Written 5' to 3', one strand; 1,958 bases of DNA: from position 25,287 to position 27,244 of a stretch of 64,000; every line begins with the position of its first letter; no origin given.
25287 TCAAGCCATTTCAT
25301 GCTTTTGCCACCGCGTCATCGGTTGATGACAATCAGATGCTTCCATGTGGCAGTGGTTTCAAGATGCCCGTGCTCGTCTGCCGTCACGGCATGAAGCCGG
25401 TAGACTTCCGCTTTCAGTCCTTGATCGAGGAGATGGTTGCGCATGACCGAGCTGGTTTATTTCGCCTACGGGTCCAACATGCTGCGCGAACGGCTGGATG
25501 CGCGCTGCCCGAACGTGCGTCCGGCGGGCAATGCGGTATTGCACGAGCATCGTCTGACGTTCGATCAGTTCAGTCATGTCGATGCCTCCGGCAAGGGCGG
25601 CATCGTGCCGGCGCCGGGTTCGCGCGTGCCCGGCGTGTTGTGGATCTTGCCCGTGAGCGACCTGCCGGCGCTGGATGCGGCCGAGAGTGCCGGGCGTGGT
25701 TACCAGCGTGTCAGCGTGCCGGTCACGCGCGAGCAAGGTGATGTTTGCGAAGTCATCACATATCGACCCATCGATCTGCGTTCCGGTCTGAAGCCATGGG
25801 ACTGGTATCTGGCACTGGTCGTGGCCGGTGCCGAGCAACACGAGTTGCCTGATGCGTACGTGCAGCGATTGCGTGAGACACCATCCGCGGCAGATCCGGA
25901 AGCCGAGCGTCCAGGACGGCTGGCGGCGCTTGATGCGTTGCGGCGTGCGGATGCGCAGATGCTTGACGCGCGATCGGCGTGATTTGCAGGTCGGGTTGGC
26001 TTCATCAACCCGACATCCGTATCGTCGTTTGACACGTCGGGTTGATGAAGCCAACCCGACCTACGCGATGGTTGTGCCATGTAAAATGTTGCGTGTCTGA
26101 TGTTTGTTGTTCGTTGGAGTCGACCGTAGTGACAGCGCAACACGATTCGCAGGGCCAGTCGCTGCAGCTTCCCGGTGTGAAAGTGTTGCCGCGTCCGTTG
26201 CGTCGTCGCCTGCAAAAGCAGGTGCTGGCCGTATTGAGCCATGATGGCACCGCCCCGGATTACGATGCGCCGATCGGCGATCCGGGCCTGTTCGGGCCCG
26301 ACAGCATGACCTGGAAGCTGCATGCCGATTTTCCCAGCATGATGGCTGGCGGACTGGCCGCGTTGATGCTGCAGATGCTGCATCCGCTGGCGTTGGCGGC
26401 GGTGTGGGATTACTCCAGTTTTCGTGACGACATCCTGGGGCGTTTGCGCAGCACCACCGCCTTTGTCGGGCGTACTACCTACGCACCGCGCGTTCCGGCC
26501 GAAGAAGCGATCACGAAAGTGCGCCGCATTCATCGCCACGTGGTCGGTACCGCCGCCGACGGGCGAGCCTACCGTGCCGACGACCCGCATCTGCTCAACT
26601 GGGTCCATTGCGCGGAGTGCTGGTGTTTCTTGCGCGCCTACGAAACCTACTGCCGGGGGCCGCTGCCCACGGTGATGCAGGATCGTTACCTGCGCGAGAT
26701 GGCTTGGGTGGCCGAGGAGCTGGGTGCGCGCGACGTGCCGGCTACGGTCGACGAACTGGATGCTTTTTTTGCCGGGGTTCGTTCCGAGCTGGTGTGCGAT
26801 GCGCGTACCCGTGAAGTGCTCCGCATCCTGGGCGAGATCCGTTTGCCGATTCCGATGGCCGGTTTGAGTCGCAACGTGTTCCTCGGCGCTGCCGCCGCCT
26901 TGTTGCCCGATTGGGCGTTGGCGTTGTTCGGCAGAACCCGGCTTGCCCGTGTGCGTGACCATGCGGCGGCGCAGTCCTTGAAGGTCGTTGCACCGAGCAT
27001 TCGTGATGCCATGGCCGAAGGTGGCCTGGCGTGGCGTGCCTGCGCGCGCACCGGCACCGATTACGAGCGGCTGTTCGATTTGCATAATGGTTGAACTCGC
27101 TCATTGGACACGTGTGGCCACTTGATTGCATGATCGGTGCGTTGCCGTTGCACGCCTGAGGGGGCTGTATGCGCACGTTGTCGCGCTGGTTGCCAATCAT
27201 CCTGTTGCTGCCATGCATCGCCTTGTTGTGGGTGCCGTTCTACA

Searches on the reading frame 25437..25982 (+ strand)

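Call 21: search_protein_families(library=pfam, proteins=[window:25437-25982:+], max_evalue=0.00001)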
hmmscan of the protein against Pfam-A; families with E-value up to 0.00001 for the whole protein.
window:25437-25982:+ (181 aa): 2 families
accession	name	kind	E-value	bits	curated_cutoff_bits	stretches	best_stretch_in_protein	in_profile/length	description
PF13772.11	AIG2_2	-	9.3e-16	58.5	27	1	64-145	2-83/83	AIG2-like family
PF06094.17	GGACT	-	5.1e-11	43.6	22.8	1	8-110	1-101/120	Gamma-glutamyl cyclotransferase, AIG2-like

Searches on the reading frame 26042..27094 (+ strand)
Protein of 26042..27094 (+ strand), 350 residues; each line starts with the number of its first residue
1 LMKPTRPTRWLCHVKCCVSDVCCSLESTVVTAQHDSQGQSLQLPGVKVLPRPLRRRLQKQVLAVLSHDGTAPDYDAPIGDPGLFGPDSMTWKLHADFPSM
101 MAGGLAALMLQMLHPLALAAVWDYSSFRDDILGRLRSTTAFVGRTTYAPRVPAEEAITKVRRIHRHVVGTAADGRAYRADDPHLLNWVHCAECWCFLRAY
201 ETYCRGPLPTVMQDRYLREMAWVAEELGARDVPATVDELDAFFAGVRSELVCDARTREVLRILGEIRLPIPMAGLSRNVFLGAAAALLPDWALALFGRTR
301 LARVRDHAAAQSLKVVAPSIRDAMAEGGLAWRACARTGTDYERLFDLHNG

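Call 20: search_protein_families(library=pfam, proteins=[window:26042-27094:+], max_evalue=0.00001)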
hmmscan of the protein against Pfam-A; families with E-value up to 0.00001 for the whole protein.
window:26042-27094:+ (350 aa): 1 family
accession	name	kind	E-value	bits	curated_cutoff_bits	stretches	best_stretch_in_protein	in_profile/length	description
PF09995.15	MPAB_Lcp_cat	-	2.1e-58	198.6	23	1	91-303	1-215/231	ER-bound oxygenase mpaB/B'/Rubber oxygenase, catalytic domain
